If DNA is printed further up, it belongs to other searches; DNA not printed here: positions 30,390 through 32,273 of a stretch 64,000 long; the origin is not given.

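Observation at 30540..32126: Catalytically dead SerA paralog (pseudo-dehydrogenase) in tandem with canonical serA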

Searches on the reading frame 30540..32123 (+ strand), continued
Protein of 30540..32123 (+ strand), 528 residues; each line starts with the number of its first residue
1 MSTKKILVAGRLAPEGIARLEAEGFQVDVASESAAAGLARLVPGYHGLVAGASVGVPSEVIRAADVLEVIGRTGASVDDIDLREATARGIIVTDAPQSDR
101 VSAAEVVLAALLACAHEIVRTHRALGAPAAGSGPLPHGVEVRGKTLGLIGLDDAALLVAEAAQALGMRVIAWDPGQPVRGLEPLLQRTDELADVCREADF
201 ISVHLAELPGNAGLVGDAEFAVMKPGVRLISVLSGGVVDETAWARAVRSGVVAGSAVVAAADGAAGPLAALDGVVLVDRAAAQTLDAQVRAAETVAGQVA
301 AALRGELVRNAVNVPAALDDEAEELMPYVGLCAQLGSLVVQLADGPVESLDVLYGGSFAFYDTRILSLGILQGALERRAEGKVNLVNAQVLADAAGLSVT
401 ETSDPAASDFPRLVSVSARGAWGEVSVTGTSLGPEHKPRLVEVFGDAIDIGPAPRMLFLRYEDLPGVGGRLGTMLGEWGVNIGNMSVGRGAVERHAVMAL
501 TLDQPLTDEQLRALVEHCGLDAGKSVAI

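Call 42: predict_structure(alignment_id=A2)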
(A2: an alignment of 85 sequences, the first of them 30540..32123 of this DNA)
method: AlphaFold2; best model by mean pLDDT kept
length: 528 residues; sequences in the alignment: 85
mean_pLDDT: 90.6   pTM: 0.84
mean pLDDT of the five models: 90.6, 90.6, 90.6, 87.8, 87.5
residues with pLDDT >= 90: 372; 70-90: 132; 50-70: 24; < 50: 0
segments of 3 or more residues with pLDDT < 50: none
pLDDT, mean of each block of 10 residues (from residue 1): 89 95 96 90 97 93 96 88 96 91 95 89 71 73 97 92 96 73 80 97 90 95 96 90 95 91 76 87 90 96 93 89 91 96 92 93 95 92 94 95 83 93 90 83 91 94 88 95 91 86 94 93 91
secondary structure, 60 per line:
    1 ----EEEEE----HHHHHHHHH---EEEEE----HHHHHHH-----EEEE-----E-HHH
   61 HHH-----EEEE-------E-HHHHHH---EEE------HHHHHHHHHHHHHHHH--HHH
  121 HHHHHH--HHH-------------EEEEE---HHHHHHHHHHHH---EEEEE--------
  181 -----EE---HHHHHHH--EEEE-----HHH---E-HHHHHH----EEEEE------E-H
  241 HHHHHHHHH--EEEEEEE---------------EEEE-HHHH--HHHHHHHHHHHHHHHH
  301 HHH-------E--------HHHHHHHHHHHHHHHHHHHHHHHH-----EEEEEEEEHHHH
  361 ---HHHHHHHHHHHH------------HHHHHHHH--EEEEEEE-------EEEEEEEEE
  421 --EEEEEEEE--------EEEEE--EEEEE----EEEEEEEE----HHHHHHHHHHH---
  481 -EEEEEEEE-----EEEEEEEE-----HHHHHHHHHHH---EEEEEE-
elements in order: E5-9 H14-22 E26-30 H35-41 E47-50 H58-63 E69-72 H82-87 E91-93 H100-115 H118-126 E145-149 H153-164 E168-172 H191-197 E200-203 H217-222 E227-231 H240-249 E252-258 E274-277 H279-282 H285-303 H320-343 E349-356 H357-360 H364-375 H388-395 E398-404 E412-420 E423-430 E439-443 E446-450 E455-462 H467-477 E482-489 E495-502 H508-518 E522-527

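Call 45: fold_search(model_id=the predicted structure, library=pdb)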
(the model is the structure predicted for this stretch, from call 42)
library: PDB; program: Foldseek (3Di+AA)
matches with E <= 10: 1961; with E <= 0.001: 597
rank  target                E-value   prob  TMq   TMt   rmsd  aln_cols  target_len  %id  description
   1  1ygy_A                2.4e-49  1.00  0.58  0.58  19.1       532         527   34  Crystal Structure of D-3-Phosphoglycerate dehydrogenase From Mycobacterium tuberculosis (released 2005-01-25)
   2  3ddn_B                1.8e-46  1.00  0.57  0.57  12.3       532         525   34  Crystal structure of hydroxypyruvic acid phosphate bound D-3-phosphoglycerate dehydrogenase in mycobacterium tuberculo (released 2008-07-22)
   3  3dc2_A                3.2e-46  1.00  0.58  0.58  19.0       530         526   34  Crystal structure of serine bound D-3-phosphoglycerate dehydrogenase from Mycobacterium tuberculosis (released 2008-07-22)
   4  3dc2_B                1.1e-45  1.00  0.57  0.57  12.2       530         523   33  Crystal structure of serine bound D-3-phosphoglycerate dehydrogenase from Mycobacterium tuberculosis (released 2008-07-22)
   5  1sc6_A                3.2e-29  1.00  0.48  0.64  12.7       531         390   20  Crystal Structure of W139G D-3-Phosphoglycerate dehydrogenase complexed with NAD+ (released 2005-02-22)
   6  2p9e_A                1.7e-28  1.00  0.50  0.64  11.3       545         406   19  Crystal Structure of G336V mutant of E.coli phosphoglycerate dehydrogenase (released 2007-04-24)
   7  2p9g_A                2.5e-28  1.00  0.50  0.65  11.2       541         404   20  Crystal structure of serine bound G336V,G337V double mutant of E.coli phosphoglycerate dehydrogenase (released 2007-04-24)
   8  1sc6_D                7.0e-28  1.00  0.47  0.63  13.1       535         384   19  Crystal Structure of W139G D-3-Phosphoglycerate dehydrogenase complexed with NAD+ (released 2005-02-22)
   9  2p9c_A                7.4e-28  1.00  0.54  0.70  10.7       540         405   19  Crystal structure of serine bound G336V mutant of E.coli phosphoglycerate dehydrogenase (released 2007-04-24)
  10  8pin_A                9.7e-28  1.00  0.54  0.67  11.5       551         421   16  Crystal structure of Ser33 (released 2025-01-15)
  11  2p9e_D                1.9e-27  1.00  0.51  0.65  11.1       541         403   20  Crystal Structure of G336V mutant of E.coli phosphoglycerate dehydrogenase (released 2007-04-24)
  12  1sc6_B                2.8e-27  1.00  0.48  0.65  13.5       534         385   20  Crystal Structure of W139G D-3-Phosphoglycerate dehydrogenase complexed with NAD+ (released 2005-02-22)
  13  1sc6_C                5.7e-27  1.00  0.48  0.65  13.3       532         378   19  Crystal Structure of W139G D-3-Phosphoglycerate dehydrogenase complexed with NAD+ (released 2005-02-22)
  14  1psd_A                6.3e-27  1.00  0.51  0.65  11.1       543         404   19  THE ALLOSTERIC LIGAND SITE IN THE VMAX-TYPE COOPERATIVE ENZYME PHOSPHOGLYCERATE DEHYDROGENASE (released 1995-07-31)
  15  1yba_A                1.2e-26  1.00  0.52  0.66  11.3       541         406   19  The active form of phosphoglycerate dehydrogenase (released 2005-04-26)
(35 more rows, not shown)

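Call 64: search_protein_representatives(protein=window:30540-32123:+)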
Query: 528 residues. Proteins with E-value up to 0.001 (for the whole library): 26803; up to 1e-10: 9921; up to 1e-30: 797. The best 150 are listed.
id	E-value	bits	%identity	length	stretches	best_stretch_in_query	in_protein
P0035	6.0e-148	510.1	53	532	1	3-527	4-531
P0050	2.8e-144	498.0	53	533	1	3-526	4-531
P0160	2.6e-112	392.6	47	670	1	3-434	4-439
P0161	2.7e-91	323.3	41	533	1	6-526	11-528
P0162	3.8e-89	316.2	37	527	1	5-516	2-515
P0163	4.7e-89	315.9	64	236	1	295-527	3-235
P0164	6.6e-82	292.3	40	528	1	8-522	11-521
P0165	1.3e-81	291.4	38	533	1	5-527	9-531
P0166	2.4e-81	290.5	38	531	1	5-523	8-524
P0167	3.5e-81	289.9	37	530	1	5-514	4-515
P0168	1.1e-80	288.3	40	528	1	5-511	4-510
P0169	8.5e-80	285.4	38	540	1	4-527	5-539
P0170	1.3e-79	284.8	34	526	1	5-519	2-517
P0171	1.4e-79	284.6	44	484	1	10-476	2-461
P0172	3.9e-78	279.9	35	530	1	5-516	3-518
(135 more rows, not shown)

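Call 68: find_encoding_contigs(protein=P0057, flank=7000, max_places=1)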
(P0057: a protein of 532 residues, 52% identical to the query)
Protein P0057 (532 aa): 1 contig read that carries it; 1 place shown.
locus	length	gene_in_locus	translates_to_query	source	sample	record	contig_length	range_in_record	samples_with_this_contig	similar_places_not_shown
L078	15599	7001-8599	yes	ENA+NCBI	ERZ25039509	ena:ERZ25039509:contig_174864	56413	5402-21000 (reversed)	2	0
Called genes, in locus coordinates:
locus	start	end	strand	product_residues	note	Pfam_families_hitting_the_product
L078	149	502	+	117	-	PF00766:ETF_alpha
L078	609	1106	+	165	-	PF13404:HTH_AsnC-type, PF13412:HTH_24, PF01037:AsnC_trans_reg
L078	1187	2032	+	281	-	PF02548:Pantoate_transf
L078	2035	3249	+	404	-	PF00155:Aminotran_1_2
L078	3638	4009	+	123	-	PF02310:B12-binding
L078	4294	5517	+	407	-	PF06253:MTTB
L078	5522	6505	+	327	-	PF06253:MTTB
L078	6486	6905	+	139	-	PF06253:MTTB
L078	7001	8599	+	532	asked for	PF00389:2-Hacid_dh, PF02826:2-Hacid_dh_C, PF03446:NAD_binding_2 (faint), PF19304:PGDH_inter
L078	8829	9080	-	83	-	-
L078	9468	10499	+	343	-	PF03176:MMPL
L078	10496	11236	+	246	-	PF03176:MMPL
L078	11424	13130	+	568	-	PF13426:PAS_9, PF13185:GAF_2, PF01590:GAF, PF13492:GAF_3 (weak)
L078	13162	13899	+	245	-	PF00990:GGDEF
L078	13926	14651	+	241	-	PF19371:DUF5946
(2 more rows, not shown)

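Call 69: find_encoding_contigs(protein=P0118, flank=7000, max_places=1)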
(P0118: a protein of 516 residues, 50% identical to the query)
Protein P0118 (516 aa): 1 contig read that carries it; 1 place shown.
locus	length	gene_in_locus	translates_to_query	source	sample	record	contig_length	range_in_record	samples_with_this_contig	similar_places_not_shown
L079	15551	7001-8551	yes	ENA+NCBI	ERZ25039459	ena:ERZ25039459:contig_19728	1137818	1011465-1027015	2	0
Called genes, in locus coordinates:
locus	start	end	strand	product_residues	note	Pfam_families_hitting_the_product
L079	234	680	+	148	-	PF11948:DUF3465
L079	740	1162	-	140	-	PF07739:TipAS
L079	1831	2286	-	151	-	-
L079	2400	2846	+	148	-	PF01053:Cys_Met_Meta_PP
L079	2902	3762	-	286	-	-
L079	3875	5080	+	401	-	PF00082:Peptidase_S8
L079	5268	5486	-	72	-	-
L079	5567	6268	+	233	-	PF07991:KARI_N, PF01450:KARI_C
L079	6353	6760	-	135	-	PF00903:Glyoxalase, PF22677:Ble-like_N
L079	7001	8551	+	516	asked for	PF00389:2-Hacid_dh, PF02826:2-Hacid_dh_C, PF19304:PGDH_inter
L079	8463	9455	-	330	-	-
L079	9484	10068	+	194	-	-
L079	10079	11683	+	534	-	PF00389:2-Hacid_dh, PF02826:2-Hacid_dh_C, PF19304:PGDH_inter, PF01842:ACT (weak)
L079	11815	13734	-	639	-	-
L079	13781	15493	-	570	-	PF00916:Sulfate_transp, PF01740:STAS (weak)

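Call 70: find_encoding_contigs(protein=P0080, flank=7000, max_places=1)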
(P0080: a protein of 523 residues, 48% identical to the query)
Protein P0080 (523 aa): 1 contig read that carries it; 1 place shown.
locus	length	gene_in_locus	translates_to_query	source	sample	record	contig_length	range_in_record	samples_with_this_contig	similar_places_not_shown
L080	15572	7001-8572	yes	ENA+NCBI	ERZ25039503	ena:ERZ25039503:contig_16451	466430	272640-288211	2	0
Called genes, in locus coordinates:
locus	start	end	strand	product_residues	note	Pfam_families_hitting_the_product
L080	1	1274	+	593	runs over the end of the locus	PF02776:TPP_enzyme_N, PF00205:TPP_enzyme_M, PF02775:TPP_enzyme_C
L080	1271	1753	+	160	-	PF01842:ACT, PF22629:ACT_AHAS_ss, PF13710:ACT_5, PF10369:ALS_ss_C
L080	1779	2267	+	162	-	PF11948:DUF3465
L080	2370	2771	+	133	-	PF12680:SnoaL_2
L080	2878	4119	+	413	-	PF00291:PALP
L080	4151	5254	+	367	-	PF06224:AlkZ-like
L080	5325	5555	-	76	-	-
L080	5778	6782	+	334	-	PF00670:AdoHcyase_NAD (weak), PF02826:2-Hacid_dh_C, PF07991:KARI_N, PF03446:NAD_binding_2, PF03807:F420_oxidored (faint), PF01450:KARI_C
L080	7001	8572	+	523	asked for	PF00389:2-Hacid_dh, PF02826:2-Hacid_dh_C, PF19304:PGDH_inter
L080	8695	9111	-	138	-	PF00903:Glyoxalase, PF22677:Ble-like_N (faint)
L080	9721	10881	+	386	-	PF00266:Aminotran_5, PF01053:Cys_Met_Meta_PP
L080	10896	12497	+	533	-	PF00389:2-Hacid_dh, PF02826:2-Hacid_dh_C, PF19304:PGDH_inter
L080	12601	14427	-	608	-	-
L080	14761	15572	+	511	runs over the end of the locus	PF00682:HMGL-like, PF22617:HCS_D2, PF08502:LeuA_dimer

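Call 71: find_encoding_contigs(protein=P0095, flank=7000, max_places=1)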
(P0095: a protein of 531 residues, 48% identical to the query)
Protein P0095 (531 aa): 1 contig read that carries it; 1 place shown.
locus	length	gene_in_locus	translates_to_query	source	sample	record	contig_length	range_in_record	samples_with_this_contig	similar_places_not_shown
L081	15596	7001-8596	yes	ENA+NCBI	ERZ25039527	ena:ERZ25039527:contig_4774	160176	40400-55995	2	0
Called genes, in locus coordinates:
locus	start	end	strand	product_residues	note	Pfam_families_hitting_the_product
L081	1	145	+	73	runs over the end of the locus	PF00291:PALP (weak)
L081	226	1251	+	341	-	PF03595:SLAC1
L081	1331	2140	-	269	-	PF20181:DUF6544, PF21900:DUF6920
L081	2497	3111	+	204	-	PF13489:Methyltransf_23, PF01209:Ubie_methyltran, PF07021:MetW (weak), PF13847:Methyltransf_31, PF08241:Methyltransf_11, PF08242:Methyltransf_12, PF13649:Methyltransf_25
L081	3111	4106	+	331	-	PF02574:S-methyl_trans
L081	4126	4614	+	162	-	PF11948:DUF3465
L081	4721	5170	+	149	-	-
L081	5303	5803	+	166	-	PF04224:DUF417 (faint), PF07681:DoxX (weak)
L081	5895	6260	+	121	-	PF00670:AdoHcyase_NAD, PF02826:2-Hacid_dh_C, PF07991:KARI_N, PF03446:NAD_binding_2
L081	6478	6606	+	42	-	PF01450:KARI_C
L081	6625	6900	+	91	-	PF01450:KARI_C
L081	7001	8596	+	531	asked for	PF00389:2-Hacid_dh, PF02826:2-Hacid_dh_C, PF19304:PGDH_inter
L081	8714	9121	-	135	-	PF00903:Glyoxalase, PF22677:Ble-like_N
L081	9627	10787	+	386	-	PF00266:Aminotran_5, PF01053:Cys_Met_Meta_PP (weak)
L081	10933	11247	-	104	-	-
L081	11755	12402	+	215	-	PF19304:PGDH_inter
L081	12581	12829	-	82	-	-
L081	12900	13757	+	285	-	-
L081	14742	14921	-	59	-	-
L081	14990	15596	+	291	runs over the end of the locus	PF00202:Aminotran_3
